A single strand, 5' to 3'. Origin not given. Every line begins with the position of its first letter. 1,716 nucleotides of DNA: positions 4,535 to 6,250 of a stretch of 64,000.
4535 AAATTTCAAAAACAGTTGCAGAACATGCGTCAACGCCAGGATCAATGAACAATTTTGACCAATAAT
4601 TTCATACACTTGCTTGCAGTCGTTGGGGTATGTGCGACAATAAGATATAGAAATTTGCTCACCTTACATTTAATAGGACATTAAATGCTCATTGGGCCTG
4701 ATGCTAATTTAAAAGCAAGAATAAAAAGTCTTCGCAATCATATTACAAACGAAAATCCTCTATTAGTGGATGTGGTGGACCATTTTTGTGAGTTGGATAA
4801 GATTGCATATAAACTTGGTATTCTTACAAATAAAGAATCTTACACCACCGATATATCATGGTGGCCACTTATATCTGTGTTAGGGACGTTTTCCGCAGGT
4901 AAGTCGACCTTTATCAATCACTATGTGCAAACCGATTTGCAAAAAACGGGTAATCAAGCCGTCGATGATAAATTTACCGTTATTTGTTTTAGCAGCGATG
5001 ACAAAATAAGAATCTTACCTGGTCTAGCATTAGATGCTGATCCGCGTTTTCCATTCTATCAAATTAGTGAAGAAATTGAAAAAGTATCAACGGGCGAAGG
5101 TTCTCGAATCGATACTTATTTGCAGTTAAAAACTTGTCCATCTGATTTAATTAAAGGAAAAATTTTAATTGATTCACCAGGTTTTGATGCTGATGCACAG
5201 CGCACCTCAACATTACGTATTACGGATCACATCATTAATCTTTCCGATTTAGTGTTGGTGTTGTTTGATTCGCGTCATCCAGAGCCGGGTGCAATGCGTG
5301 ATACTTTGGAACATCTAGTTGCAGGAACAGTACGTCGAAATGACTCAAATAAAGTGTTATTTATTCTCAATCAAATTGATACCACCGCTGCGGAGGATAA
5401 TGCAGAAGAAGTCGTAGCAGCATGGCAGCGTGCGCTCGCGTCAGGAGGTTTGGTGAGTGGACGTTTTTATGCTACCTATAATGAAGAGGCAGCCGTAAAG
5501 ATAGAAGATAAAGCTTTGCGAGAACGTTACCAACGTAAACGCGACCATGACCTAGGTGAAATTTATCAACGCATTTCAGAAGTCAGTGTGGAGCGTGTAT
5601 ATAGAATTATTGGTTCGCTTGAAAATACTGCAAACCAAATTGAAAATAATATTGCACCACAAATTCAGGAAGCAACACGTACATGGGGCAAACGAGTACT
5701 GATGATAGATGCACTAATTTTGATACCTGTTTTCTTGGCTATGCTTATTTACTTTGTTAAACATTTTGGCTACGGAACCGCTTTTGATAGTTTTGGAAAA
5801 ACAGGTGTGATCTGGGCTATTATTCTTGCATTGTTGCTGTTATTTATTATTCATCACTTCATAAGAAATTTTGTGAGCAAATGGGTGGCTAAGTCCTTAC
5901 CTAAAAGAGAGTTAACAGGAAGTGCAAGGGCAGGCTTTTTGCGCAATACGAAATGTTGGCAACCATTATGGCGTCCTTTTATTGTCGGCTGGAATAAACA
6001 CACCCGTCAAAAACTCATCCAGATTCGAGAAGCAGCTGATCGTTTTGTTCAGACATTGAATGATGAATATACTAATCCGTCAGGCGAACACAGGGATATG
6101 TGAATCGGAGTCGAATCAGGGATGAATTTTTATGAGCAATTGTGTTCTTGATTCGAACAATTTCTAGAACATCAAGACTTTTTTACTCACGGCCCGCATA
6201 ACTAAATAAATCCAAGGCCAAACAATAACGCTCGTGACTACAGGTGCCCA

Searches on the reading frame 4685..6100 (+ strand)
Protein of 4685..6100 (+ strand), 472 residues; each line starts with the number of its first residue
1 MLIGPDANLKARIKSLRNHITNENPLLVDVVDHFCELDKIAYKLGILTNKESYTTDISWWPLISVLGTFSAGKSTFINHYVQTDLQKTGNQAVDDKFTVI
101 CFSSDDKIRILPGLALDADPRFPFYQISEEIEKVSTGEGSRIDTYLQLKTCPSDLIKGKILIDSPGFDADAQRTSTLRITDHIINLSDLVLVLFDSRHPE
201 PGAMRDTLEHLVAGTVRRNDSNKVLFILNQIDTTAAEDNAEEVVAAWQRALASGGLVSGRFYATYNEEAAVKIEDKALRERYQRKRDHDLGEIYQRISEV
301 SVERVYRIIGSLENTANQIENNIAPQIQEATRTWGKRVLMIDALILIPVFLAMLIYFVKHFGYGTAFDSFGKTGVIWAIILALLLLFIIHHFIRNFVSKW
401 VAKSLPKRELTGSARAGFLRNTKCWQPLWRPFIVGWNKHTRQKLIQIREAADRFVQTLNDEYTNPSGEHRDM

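Call 34: search_protein_families(library=pfam, proteins=[window:4685-6100:+], max_evalue=0.00001)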
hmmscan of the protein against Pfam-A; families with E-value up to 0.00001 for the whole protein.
window:4685-6100:+ (472 aa): 1 family
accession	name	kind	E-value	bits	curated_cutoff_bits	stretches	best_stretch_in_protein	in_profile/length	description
PF00350.29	Dynamin_N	-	1.4e-13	51.7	27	1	63-230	1-167/168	Dynamin family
